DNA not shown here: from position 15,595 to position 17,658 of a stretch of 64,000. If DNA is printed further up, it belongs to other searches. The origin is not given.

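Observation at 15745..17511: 588-aa orphan: HD-like scaffold with all metal ligands replaced, fused to a PD-(D/E)xK motif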

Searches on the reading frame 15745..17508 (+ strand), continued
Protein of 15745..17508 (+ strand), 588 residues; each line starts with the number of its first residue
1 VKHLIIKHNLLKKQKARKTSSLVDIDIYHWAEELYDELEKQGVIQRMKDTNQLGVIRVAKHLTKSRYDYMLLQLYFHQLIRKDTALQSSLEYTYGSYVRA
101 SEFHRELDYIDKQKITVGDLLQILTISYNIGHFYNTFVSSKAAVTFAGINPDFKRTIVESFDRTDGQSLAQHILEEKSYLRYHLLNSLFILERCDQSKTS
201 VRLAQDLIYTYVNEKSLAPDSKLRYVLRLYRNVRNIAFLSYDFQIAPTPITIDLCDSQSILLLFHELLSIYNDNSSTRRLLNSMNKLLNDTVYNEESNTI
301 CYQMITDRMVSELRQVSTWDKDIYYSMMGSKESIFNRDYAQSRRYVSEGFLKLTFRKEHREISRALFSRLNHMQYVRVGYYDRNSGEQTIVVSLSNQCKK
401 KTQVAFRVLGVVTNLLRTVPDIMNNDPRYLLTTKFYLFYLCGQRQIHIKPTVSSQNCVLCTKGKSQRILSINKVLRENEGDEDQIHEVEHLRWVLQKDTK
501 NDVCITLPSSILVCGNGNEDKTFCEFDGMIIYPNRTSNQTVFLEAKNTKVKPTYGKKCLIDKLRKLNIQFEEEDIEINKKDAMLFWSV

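Call 36: find_encoding_contigs(protein=P0023, flank=8000, max_places=2)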
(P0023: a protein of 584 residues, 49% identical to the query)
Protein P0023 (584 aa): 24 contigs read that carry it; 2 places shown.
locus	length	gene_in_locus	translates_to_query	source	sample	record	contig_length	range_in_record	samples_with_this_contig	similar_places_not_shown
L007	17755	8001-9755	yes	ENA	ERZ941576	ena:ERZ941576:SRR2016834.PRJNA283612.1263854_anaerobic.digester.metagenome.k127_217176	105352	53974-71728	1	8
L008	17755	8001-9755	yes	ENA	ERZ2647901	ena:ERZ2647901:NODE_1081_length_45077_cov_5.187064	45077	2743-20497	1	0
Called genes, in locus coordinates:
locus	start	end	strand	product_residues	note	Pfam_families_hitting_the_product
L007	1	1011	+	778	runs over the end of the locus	-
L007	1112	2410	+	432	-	PF05193:Peptidase_M16_C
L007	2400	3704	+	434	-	PF00675:Peptidase_M16, PF05193:Peptidase_M16_C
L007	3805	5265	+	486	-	PF00587:tRNA-synt_2b, PF03129:HGTP_anticodon, PF09180:ProRS-C_1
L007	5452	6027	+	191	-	PF01812:5-FTHF_cyc-lig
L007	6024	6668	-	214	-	PF00440:TetR_N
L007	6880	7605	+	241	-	PF00149:Metallophos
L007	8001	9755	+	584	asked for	-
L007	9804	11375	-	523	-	PF00239:Resolvase, PF07508:Recombinase, PF13408:Zn_ribbon_recom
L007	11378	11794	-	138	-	-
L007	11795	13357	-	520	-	PF00239:Resolvase, PF07508:Recombinase, PF13408:Zn_ribbon_recom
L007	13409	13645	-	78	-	PF20612:SHOCT_2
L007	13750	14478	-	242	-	PF01510:Amidase_2, PF05036:SPOR (weak)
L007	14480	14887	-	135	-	PF05105:Phage_holin_4_1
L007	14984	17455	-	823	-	PF00704:Glyco_hydro_18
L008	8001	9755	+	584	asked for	-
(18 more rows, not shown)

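Call 44: find_encoding_contigs(protein=P0001, flank=5000, max_places=3)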
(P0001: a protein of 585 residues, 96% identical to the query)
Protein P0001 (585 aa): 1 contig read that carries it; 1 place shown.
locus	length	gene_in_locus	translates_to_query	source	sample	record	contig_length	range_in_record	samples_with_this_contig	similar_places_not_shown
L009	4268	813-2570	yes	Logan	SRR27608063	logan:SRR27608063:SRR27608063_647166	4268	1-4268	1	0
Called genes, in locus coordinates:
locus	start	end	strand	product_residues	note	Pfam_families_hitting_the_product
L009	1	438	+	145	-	?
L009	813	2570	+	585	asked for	-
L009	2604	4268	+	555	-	?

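Call 45: fold_search(model_id=the predicted structure, library=viral)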
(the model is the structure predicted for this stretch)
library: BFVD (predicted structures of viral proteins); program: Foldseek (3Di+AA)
matches with E <= 10: 425; with E <= 0.001: 0
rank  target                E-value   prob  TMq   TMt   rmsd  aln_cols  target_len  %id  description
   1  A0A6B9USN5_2          1.4e-01  0.08  0.10  0.07  31.6       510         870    9  (no name in the UniProt tables at hand)
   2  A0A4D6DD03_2          2.3e-01  0.06  0.11  0.08  23.1       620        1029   12  RNA-directed RNA polymerase [Apple rootstock virus A]
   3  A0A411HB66            3.8e-01  0.06  0.09  0.11  20.0       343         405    9  P47 [Homarus gammarus nudivirus]
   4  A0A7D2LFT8            5.0e-01  0.91  0.11  0.53   3.5        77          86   14  Uncharacterized protein [Stenotrophomonas phage vB_SmaS_BUCT548]
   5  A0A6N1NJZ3            5.0e-01  0.15  0.09  0.23  14.8       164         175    9  Uncharacterized protein [Tupanvirus soda lake]
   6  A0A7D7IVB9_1          5.8e-01  0.03  0.10  0.08  24.4       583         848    8  RNA-directed RNA polymerase L (Fragment) [Coleopteran phenui-related virus OKIAV264]
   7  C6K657                6.4e-01  0.47  0.09  0.42   5.3        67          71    9  E1 (Fragment) [human papillomavirus 91]
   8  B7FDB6                6.4e-01  0.16  0.06  0.13  11.6        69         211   16  Replication-associated protein [Wheat dwarf virus]
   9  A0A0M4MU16            7.0e-01  0.23  0.08  0.22  12.4       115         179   11  ORF3 [Simian adenovirus 19]
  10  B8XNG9                7.7e-01  0.13  0.10  0.16   9.2       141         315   16  E1 protein (Fragment) [Human papillomavirus 58]
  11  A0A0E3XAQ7            7.7e-01  0.04  0.11  0.09  30.8       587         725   10  Uncharacterized protein [Bovine papular stomatitis virus]
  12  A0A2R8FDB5            8.0e-01  0.38  0.10  0.35   7.0        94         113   12  Uncharacterized protein [Cedratvirus Zaza IHUMI]
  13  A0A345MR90            8.0e-01  0.25  0.11  0.27  18.4       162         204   10  (no name in the UniProt tables at hand)
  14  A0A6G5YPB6            8.0e-01  0.18  0.08  0.30  11.5        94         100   17  (no name in the UniProt tables at hand)
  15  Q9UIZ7                8.4e-01  0.06  0.09  0.13  19.6       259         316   10  DNA 3'-5' helicase [Human papillomavirus]
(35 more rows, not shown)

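Call 53: search_protein_families(library=padloc, alignment_id=A2, max_evalue=0.1)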
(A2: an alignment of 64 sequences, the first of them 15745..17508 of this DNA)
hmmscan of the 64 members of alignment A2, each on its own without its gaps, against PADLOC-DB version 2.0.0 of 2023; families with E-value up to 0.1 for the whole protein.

A. member 1, window:15745-17508:+ (588 aa): 0 families

B. families by the number of members that match (of 64 scanned): 8 families
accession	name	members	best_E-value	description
PDLC01958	CARF9--CARF_HEPN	1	0.00082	-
PDLC00435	ThsB1|ThsB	1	0.0025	TIR-like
PDLC04563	PDC-M29B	1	0.0049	-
PDLC05076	PDC-S70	1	0.013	-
PDLC04919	PDC-S13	1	0.014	-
PDLC02654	DrmMII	1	0.019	DrmMII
PDLC04300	PDC-M02B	1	0.027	-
PDLC00783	Cyclase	1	0.037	oligonucleotide-cyclase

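Call 54: search_protein_families(library=ncbifam, alignment_id=A2, max_evalue=0.1)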
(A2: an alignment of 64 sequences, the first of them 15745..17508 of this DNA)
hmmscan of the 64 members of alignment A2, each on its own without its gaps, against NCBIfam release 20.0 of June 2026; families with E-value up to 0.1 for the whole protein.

A. member 1, window:15745-17508:+ (588 aa): 0 families

B. families by the number of members that match (of 64 scanned): 18 families
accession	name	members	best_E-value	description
NF009085.0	PRK12420.1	1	0.0004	histidine--tRNA ligase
NF005206.0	PRK06672.1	1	0.00046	hypothetical protein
NF011902.0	PRK15375.1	1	0.0019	SPI-1 type III secretion system effector GTPase-activating protein SptP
TIGR03635.1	uS17_bact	1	0.004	30S ribosomal protein S17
NF004123.1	PRK05610.1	1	0.0045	30S ribosomal protein S17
NF007345.0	PRK09835.1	1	0.0069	Cu(+)/Ag(+) sensor histidine kinase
NF052383.1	ATPase_KamC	1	0.0083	lysine 5,6-aminomutase reactivase ATPase KamC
TIGR03674.1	fen_arch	1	0.024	flap endonuclease-1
NF009479.0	PRK12845.1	1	0.046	3-ketosteroid-delta-1-dehydrogenase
TIGR03847.1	TIGR03847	1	0.047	conserved hypothetical protein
NF052275.1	CT529_fam_Inc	1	0.048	CT529 family inclusion membrane protein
NF046044.1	PnpS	1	0.049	two-component system histidine kinase PnpS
TIGR01394.1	TypA_BipA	1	0.053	translational GTPase TypA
NF007394.0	PRK09920.1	1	0.067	acetate CoA-transferase subunit alpha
NF010680.0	PRK14079.1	1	0.074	recombination protein F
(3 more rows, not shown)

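Call 56: find_related_loci(query=A1, collection=genome_contigs, flank=10000)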
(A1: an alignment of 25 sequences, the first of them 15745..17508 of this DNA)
Query A1 (588 aa) in genome_contigs; peptide patterns used: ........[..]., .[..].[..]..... (x = any residue, [..] = any of these).
129 stretches matched a pattern; 33 encode a relative of the query (tblastn E <= 1e-3); 33 distinct loci.
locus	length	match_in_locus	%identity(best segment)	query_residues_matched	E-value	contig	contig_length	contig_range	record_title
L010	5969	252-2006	48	5-588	0e+0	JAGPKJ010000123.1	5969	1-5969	MAG: Lachnospiraceae bacterium isolate Gw_SlPrim_bin_242 Gw_SlPrim_25979_length_5969_cov_6.631975, whole genome shotgun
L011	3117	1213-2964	50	5-588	0e+0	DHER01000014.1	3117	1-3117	MAG TPA_asm: Firmicutes bacterium UBA4845 UBA4845_contig_12108, whole genome shotgun sequence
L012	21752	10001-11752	50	5-588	8e-177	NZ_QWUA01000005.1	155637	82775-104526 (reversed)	Rummeliibacillus sp. POC4 contig00005, whole genome shotgun sequence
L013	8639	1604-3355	48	6-588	2e-176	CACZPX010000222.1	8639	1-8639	MAG: uncultured Lachnospiraceae bacterium isolate RUG12843 genome assembly, contig: RUG12843_asm_222, whole genome shotg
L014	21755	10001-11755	48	6-588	8e-176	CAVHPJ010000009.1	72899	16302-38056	Butyricicoccaceae bacterium isolate H07677-L1_cleanbin_000003 genome assembly, contig: Spades_H07677-L1_contig_99, whole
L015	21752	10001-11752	48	6-588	6e-174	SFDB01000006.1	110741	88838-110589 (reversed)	MAG: Clostridiales bacterium isolate W0P20.010 Contig31, whole genome shotgun sequence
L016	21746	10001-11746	47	6-588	2e-173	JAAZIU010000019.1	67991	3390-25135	MAG: Clostridiales bacterium isolate AS21ysBPME_12 132154_AS21, whole genome shotgun sequence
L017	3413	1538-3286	47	6-588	0e+0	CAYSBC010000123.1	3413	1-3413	MAG TPA_asm: uncultured Eubacteriales bacterium isolate binchicken_co173_118 genome assembly, contig: NODE_90712_length_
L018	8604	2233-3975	46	5-588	6e-171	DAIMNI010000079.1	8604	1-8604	MAG TPA_asm: Tissierellia bacterium isolate CTOTU40211 NODE_5181_length_8604_cov_3.696339, whole genome shotgun sequence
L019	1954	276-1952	51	5-563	0e+0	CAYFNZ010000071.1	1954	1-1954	MAG TPA_asm: uncultured Peptoniphilaceae bacterium isolate ERP107106_co1_157 genome assembly, contig: NODE_52022_length_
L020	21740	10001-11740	47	5-584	7e-171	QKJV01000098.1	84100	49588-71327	MAG: Desulfobulbaceae bacterium isolate SZUA-615 scaffold_370, whole genome shotgun sequence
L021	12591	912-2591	50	29-588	2e-168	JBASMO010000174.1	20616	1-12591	MAG: Syntrophomonadaceae bacterium isolate MFD13483_ilm_asm_bin17 k127_2774, whole genome shotgun sequence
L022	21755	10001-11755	46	6-588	2e-167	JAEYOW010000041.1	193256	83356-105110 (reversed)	MAG: Bacillota bacterium isolate OH_CBB_167 k127_666988, whole genome shotgun sequence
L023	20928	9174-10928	47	6-588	2e-167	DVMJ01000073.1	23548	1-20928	MAG TPA_asm: Candidatus Fimiplasma intestinipullorum isolate CHK195-11698 CHK195__C217472_L23548_ERR3414590, whole genom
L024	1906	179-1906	46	6-587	0e+0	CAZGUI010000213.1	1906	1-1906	MAG TPA_asm: uncultured Bacteroides sp. isolate binchicken_co157_435 genome assembly, contig: NODE_155611_length_1906_co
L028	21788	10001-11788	44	6-588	4e-164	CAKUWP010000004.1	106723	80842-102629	MAG: uncultured Bacilli bacterium isolate REFINED_METABAT215_TOP10_CONTIGS_1500_ASSEMBLY_K77_MERGED__Nepal_MoBio_Fiber-H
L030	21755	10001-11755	45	6-588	3e-162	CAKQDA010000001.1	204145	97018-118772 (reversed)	MAG: uncultured Succinivibrio sp. isolate REFINED_METABAT215_TOP10_CONTIGS_1500_ASSEMBLY_K77_MERGED__Hadza_MoBio_hadza-A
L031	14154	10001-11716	46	6-582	3e-152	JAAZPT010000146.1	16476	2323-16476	MAG: Christensenellaceae bacterium isolate AS4LglBPNY_28 8497_AS4L, whole genome shotgun sequence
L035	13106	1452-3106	43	6-557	4e-133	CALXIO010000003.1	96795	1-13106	MAG: uncultured Ruminiclostridium sp. isolate BRZ_RN__bin50 genome assembly, contig: BRZ_RN__NODE_188_length_96795_cov_6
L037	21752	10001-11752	48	5-588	5e-169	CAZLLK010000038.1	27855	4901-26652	MAG TPA_asm: uncultured Oscillospiraceae bacterium isolate SRP302447_co4_51 genome assembly, contig: NODE_4489_length_27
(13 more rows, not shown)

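Call 59: search_protein_families(library=pfam, alignment_id=A5, max_evalue=0.00001)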
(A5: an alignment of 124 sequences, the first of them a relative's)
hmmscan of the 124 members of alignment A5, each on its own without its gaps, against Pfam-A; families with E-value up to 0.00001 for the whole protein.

A. member 1, L012:4135-5721:+ (529 aa): 2 families
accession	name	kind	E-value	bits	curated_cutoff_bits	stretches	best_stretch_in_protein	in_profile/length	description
PF02384.22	N6_Mtase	-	3.7e-118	394.8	20.4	1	185-493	2-310/311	N-6 DNA Methylase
PF12161.14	HsdM_N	-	2.4e-21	77.2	24.5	1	20-172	1-134/135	HsdM N-terminal domain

B. families by the number of members that match (of 124 scanned): 146 families (the first 25 are shown)
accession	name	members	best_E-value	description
PF04851.21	ResIII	10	4.3e-43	Type III restriction enzyme, res subunit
PF07669.17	Eco57I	6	3.3e-27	Eco57I restriction-modification methylase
PF00270.35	DEAD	4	2.3e-52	DEAD/DEAH box helicase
PF00528.27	BPD_transp_1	4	2.9e-27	Binding-protein-dependent transport system inner membrane component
PF18766.7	SWI2_SNF2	3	2.3e-52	SWI2/SNF2 ATPase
PF00271.37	Helicase_C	3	9.3e-36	Helicase conserved C-terminal domain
PF00580.27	UvrD-helicase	2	3.8e-82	UvrD/REP helicase N-terminal domain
PF13361.12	UvrD_C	2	1.4e-76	UvrD-like helicase C-terminal domain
PF07992.20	Pyr_redox_2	2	8.6e-69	Pyridine nucleotide-disulphide oxidoreductase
PF22679.2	T1R_D3-like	2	7.6e-62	Type I restriction enzyme subunit R domain 3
PF00890.30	FAD_binding_2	2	1.2e-59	FAD binding domain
PF01420.25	Methylase_S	2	2e-55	Type I restriction modification DNA specificity domain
PF04313.20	HSDR_N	2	7.5e-50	Type I restriction enzyme R protein N terminus (HSDR_N)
PF12705.13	PDDEXK_1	2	1.2e-32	PD-(D/E)XK nuclease superfamily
PF22763.1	NrS1-1_pol-like_HBD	2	4.3e-31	NrS-1 polymerase HBD domain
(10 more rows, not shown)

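Call 60: search_protein_families(library=padloc, alignment_id=A5, max_evalue=1e-10)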
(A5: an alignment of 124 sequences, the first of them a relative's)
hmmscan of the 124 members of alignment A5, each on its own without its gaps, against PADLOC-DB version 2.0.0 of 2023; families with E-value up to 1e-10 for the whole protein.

A. member 1, L012:4135-5721:+ (529 aa): 27 families (the best 25 are shown)
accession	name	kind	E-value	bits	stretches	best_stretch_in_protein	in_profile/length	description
PDLC03022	MTase_I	-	1.6e-134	448.2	1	17-499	3-487/857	Type I methyltransferase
PDLC03027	MTase_I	-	4.1e-97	324.6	1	111-508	67-456/810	Type I methyltransferase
PDLC03031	MTase_I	-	1.5e-86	289.4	1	19-499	7-497/834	Type I methyltransferase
PDLC03032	MTase_I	-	5.3e-72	241.2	1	137-499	86-452/1001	Type I methyltransferase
PDLC04134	mad2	-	1.7e-57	193.4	1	11-457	132-486/492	mads_2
PDLC03020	MTase_I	-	1.2e-56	190.6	1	19-406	5-393/410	Type I methyltransferase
PDLC03033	MTase_I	-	5.6e-56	188.6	1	36-525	29-531/541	Type I methyltransferase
PDLC03038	MTase_I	-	5.9e-53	177.9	1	19-509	8-474/896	Type I methyltransferase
PDLC03021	MTase_I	-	6.8e-53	178.2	1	89-522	51-489/491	Type I methyltransferase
PDLC03039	MTase_I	-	8.3e-53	177.6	1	18-523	5-488/708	Type I methyltransferase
PDLC03029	MTase_I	-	7.3e-52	174.7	1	15-507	4-499/661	Type I methyltransferase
PDLC03019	MTase_I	-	5.1e-51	172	1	22-514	10-491/932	Type I methyltransferase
PDLC03240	MTase_II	-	1.5e-50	170.5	1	19-493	7-473/511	Type II methyltransferase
PDLC03028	MTase_I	-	1.9e-50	170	1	20-521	729-1225/1236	Type I methyltransferase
PDLC03026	MTase_I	-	1e-40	138.3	1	157-526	94-478/487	Type I methyltransferase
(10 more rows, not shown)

B. families by the number of members that match (of 124 scanned): 238 families (the first 25 are shown)
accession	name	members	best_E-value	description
PDLC03390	MTase_II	6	3.2e-121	Type II methyltransferase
PDLC03375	MTase_II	6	8.3e-58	Type II methyltransferase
PDLC03626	REase_MTase_IIG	6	6.4e-49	Type IIG restriction enzyme-methyltransferase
PDLC03048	REase_I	3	0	Type I restriction enzyme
PDLC02707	PbeA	3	5.7e-32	PbeA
PDLC03802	RTasHel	2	1.5e-121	DRT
PDLC00114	GajB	2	1.8e-106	UrvD helicase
PDLC03084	Specificity_I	2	5.9e-100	Type I specificity subunit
PDLC00132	GajB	2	9.9e-100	UrvD helicase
PDLC03144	Specificity_I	2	5.9e-97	Type I specificity subunit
PDLC00117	GajB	2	2.8e-82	UrvD helicase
PDLC03040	REase_I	2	3.6e-82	Type I restriction enzyme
PDLC03077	Specificity_I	2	8.4e-77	Type I specificity subunit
PDLC03126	Specificity_I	2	3.8e-76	Type I specificity subunit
PDLC03032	MTase_I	2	5.3e-72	Type I methyltransferase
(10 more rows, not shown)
